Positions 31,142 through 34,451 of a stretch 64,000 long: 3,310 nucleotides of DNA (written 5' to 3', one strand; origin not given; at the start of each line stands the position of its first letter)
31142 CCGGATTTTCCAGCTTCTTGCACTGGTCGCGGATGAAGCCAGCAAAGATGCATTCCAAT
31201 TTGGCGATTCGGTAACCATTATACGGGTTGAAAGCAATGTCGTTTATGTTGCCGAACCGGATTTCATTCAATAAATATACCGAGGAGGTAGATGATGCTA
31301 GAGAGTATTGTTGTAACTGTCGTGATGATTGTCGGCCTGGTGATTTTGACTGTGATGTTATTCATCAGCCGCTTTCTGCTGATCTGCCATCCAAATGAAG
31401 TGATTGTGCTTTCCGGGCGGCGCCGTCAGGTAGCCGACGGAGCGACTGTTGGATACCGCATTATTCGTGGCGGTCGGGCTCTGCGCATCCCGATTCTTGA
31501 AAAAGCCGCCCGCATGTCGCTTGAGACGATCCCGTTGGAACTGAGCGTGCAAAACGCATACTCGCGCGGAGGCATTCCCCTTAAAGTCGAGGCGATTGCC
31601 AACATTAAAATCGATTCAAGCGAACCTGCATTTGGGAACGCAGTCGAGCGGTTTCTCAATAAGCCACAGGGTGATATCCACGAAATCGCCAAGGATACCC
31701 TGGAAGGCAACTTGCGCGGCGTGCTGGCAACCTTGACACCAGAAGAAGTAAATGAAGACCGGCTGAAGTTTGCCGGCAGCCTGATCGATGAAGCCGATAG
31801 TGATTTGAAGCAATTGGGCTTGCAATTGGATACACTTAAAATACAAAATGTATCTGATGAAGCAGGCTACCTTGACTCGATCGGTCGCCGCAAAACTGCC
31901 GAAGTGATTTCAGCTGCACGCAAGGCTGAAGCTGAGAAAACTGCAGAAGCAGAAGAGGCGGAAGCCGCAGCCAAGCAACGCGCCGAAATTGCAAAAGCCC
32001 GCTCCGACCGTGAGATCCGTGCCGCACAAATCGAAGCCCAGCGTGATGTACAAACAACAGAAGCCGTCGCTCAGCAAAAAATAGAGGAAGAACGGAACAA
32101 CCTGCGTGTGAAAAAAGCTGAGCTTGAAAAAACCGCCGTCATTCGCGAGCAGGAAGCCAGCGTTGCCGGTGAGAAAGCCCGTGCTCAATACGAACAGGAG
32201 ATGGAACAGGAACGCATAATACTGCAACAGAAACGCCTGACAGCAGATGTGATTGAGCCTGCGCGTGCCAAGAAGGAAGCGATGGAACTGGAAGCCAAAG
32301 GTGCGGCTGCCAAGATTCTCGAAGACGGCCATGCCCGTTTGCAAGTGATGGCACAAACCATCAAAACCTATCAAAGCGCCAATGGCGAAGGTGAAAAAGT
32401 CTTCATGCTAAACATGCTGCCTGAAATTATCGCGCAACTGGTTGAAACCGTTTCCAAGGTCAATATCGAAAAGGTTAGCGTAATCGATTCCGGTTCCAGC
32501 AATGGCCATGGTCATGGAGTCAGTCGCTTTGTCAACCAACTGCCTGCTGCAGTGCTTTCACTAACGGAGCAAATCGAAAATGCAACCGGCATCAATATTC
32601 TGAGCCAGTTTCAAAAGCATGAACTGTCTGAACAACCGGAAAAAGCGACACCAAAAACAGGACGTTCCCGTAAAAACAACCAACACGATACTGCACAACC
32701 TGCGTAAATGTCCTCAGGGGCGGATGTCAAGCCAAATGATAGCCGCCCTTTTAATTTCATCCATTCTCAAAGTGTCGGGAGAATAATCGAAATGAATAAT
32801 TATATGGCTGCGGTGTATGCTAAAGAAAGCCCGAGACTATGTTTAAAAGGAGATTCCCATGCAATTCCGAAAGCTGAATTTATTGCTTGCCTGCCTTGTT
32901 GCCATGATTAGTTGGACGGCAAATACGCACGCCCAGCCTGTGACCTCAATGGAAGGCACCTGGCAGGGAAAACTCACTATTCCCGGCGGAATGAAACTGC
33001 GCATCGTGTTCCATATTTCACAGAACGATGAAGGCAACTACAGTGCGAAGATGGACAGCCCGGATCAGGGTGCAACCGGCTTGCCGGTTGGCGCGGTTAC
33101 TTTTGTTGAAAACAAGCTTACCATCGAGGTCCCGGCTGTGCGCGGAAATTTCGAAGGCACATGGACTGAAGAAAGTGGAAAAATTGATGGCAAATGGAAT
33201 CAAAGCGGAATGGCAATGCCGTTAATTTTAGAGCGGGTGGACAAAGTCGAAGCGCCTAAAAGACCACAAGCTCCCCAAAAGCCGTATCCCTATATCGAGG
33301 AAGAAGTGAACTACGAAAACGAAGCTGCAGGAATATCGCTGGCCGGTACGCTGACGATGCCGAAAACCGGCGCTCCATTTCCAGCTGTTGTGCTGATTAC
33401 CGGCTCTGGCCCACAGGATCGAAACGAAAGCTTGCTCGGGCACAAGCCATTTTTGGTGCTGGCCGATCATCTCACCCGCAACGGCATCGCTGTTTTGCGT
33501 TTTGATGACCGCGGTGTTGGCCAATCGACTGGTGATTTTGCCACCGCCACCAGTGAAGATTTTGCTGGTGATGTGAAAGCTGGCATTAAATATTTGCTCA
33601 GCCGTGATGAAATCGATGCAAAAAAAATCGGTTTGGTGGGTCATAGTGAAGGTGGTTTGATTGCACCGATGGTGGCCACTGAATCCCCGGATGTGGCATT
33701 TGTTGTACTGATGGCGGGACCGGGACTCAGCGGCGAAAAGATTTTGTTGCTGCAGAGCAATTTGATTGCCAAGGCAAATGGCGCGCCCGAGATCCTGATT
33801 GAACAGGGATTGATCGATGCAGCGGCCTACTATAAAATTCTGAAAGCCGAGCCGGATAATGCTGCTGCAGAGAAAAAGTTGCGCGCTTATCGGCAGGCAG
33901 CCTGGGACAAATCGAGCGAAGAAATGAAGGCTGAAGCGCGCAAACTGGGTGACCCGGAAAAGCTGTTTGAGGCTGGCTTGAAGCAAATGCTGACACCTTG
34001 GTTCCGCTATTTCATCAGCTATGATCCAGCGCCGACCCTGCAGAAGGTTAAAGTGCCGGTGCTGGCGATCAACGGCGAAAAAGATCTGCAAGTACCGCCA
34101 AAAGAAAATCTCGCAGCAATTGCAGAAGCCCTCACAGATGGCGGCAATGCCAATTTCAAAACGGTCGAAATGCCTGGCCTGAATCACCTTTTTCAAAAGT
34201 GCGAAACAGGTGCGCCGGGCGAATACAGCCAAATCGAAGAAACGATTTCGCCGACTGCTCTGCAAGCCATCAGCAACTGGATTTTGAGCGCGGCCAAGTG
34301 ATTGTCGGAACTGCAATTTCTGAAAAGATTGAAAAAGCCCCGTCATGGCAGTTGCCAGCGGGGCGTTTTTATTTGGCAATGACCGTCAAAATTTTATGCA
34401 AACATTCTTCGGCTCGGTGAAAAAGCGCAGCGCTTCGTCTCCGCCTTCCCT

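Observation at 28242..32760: Psp/Lia-like envelope stress island with NfeD-flotillin pair and an identifiable sigma-54 promoter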

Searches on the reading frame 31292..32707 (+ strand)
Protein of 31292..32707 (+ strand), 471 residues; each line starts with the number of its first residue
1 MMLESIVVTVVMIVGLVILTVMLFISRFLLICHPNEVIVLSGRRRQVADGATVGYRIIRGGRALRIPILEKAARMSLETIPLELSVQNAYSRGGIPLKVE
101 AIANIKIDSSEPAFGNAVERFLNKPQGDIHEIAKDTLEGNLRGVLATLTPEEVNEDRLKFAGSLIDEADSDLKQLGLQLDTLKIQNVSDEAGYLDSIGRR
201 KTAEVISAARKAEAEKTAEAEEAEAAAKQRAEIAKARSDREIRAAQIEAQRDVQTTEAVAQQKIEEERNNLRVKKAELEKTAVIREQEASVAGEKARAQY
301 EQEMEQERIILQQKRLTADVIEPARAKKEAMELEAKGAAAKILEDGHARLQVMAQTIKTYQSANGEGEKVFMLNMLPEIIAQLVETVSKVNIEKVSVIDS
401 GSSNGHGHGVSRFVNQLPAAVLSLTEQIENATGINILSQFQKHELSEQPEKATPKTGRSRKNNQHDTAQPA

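Call 5: search_protein_families(library=pfam, proteins=[window:31292-32707:+], max_evalue=0.01)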
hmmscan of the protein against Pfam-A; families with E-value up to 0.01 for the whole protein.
window:31292-32707:+ (471 aa): 1 family
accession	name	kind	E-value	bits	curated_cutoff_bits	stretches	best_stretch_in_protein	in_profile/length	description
PF01145.31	Band_7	-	2.7e-18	67.1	23.6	1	33-218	4-176/176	SPFH domain / Band 7 family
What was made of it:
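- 31292..32707 (+): Flotillin gene (FloT-like), 471 aa: N-terminal hydrophobic anchor, SPFH/Band_7 domain and a long Glu/Ala-rich coiled-coil flotillin region. Band_7 2.7e-18 (call 5).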

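Call 6: search_protein_families(library=ncbifam, proteins=[window:31292-32707:+], max_evalue=1)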
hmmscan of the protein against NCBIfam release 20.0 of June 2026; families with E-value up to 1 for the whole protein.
window:31292-32707:+ (471 aa): 2 families
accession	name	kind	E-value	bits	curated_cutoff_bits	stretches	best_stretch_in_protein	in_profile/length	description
NF058507.1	FlotScfldFlot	equivalog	1.3e-50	172.8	700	2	10-351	3-343/477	flotillin lipid rafts scaffold protein FloT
TIGR01347.1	sucB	equivalog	0.098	11.8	378.65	1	173-315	33-184/404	dihydrolipoyllysine-residue succinyltransferase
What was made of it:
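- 31292..32707 (+): NCBIfam FloT 1.3e-50, below its cut-off (call 6).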

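Call 67: search_solved_structures(query=window:31292-32707:+, max_evalue=0.001)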
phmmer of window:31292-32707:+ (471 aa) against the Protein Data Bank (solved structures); distinct sequences matched with E-value up to 0.001: 6.
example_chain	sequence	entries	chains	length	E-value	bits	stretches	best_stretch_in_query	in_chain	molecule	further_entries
9bq2_B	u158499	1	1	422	3.5e-37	131.9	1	30-437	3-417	Flotillin-1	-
9l3g_A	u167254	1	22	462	3.6e-37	131.8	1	30-439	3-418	Flotillin-1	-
9l3g_a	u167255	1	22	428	3.5e-27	99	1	34-425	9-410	Flotillin-2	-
9bq2_A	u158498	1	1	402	1.2e-25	93.9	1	34-402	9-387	Flotillin-2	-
1win_A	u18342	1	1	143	3.9e-18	69.1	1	73-203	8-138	Flotillin 2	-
8z5g_A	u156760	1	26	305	3.5e-05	26.5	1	56-266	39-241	Protein QmcA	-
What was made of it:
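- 31292..32707 (+): Human flotillin-1 3.5e-37 over residues 30-437 (call 67).
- On Flotillin (SPFH family, reggie/FloT type): Flotillin-1 3.5e-37 over residues 30-437 (call 67).
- Checked: Flotillin, 31292-32707: Band_7 domain, and it aligns over residues 30-437 with human flotillin-1 (call 67).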

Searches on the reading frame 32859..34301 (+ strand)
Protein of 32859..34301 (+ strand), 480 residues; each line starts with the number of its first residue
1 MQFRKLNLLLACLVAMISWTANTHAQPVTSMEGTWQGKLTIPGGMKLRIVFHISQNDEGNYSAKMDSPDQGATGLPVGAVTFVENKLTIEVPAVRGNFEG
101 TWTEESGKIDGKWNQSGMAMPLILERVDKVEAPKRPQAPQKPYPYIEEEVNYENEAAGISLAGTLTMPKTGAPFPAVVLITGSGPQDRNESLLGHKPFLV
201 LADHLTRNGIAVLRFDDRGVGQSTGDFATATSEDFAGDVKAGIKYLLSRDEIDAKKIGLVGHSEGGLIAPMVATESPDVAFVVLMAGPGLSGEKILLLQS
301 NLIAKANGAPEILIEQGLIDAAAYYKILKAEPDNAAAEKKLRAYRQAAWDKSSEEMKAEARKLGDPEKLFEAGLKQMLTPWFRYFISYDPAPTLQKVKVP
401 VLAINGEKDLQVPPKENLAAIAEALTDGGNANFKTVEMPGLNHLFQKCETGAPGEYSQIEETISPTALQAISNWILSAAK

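Call 5: search_protein_families(library=pfam, proteins=[window:32859-34301:+], max_evalue=0.01)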
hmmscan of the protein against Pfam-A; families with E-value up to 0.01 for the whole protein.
window:32859-34301:+ (480 aa): 10 families
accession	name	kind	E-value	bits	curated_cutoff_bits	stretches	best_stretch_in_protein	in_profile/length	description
PF00326.27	Peptidase_S9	-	2.5e-13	50.5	22.6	2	205-286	10-94/213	Prolyl oligopeptidase family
PF12146.15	Hydrolase_4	-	3.8e-13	49.7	27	1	201-292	23-113/239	Serine aminopeptidase, S33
PF02129.25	Peptidase_S15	-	1.5e-12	48.2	23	1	158-416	2-239/262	X-Pro dipeptidyl-peptidase (S15 family)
PF00561.26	Abhydrolase_1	-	2.6e-11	44.1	25.8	1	194-427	12-227/245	alpha/beta hydrolase fold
PF08840.17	BAAT_C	-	2.2e-10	41.4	20.9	1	242-309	9-76/210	BAAT / Acyl-CoA thioester hydrolase C terminal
PF12697.13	Abhydrolase_6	-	1e-09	39.9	26.3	1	200-445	19-206/217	Alpha/beta hydrolase family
PF01738.24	DLH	-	2.8e-08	34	21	1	199-320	43-154/217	Dienelactone hydrolase family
PF20434.5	BD-FAE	-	5.8e-07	29.7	26.8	1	169-276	8-110/215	BD-FAE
PF06500.17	FrsA-like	-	0.00041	19.7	22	1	156-270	176-280/414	Esterase FrsA-like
PF06259.18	Abhydrolase_8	-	0.0062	16.7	20.5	0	229-294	84-149/178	Alpha/beta hydrolase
